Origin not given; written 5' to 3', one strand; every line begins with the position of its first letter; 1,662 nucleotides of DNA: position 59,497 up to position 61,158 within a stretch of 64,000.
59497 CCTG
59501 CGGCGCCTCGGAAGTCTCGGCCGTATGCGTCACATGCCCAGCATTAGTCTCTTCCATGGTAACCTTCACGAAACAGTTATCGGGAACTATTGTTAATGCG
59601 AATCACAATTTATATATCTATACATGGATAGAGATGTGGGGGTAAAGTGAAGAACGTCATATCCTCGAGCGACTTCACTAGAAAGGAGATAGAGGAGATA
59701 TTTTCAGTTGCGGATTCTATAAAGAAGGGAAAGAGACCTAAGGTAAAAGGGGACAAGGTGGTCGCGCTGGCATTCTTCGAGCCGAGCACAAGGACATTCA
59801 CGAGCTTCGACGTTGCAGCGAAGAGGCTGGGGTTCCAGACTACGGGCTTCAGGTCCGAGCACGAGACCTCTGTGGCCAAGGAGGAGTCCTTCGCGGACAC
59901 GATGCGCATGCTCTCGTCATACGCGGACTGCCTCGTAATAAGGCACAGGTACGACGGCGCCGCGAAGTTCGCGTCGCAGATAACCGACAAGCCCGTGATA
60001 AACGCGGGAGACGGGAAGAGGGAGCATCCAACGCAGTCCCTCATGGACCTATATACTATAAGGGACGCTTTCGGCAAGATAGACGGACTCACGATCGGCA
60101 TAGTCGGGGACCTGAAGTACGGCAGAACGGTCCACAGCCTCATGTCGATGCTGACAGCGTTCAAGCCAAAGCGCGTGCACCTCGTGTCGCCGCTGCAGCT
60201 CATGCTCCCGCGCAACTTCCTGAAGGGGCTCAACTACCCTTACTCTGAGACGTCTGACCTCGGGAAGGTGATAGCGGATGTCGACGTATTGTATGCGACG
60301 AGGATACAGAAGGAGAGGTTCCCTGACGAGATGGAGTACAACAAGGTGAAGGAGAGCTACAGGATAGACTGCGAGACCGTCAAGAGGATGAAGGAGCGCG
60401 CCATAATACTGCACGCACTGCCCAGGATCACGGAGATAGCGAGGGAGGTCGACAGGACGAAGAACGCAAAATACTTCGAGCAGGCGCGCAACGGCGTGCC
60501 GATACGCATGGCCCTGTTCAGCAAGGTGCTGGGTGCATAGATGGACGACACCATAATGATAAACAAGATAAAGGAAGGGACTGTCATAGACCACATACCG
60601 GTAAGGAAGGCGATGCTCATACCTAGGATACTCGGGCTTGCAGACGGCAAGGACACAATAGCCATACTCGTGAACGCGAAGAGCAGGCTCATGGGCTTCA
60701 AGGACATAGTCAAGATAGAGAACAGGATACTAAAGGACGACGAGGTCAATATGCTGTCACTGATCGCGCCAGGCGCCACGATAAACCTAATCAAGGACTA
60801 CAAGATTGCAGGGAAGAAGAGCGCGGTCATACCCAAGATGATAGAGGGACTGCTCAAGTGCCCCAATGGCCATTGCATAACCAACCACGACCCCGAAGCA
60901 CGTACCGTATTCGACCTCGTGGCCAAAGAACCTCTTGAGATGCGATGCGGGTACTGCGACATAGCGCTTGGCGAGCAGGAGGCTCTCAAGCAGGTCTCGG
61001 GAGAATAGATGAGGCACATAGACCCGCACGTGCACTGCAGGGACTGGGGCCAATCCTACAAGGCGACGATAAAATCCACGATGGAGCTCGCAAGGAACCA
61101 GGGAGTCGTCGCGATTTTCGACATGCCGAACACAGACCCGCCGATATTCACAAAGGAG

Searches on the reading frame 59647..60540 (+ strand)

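Call 52: search_protein_families(library=pfam, proteins=[window:59647-60540:+], max_evalue=0.001)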
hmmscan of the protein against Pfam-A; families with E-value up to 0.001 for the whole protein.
window:59647-60540:+ (297 aa): 2 families
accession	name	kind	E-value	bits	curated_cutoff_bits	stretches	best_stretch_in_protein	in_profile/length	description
PF02729.26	OTCace_N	-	1.8e-43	148.6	29.9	1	2-139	1-147/148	Aspartate/ornithine carbamoyltransferase, carbamoyl-P binding domain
PF00185.30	OTCace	-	1.7e-27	96.8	29.4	1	146-292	1-155/157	Aspartate/ornithine carbamoyltransferase, Asp/Orn binding domain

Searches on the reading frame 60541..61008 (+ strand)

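Call 52: search_protein_families(library=pfam, proteins=[window:60541-61008:+], max_evalue=0.001)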
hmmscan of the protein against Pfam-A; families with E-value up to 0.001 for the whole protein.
window:60541-61008:+ (155 aa): 2 families
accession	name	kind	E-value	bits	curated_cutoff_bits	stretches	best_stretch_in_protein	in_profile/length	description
PF01948.23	PyrI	-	2.4e-29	101.8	25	1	6-94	2-91/93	Aspartate carbamoyltransferase regulatory chain, allosteric domain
PF02748.20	PyrI_C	-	2.5e-13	50.1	23.4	1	101-145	2-45/48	Aspartate carbamoyltransferase regulatory chain, metal binding domain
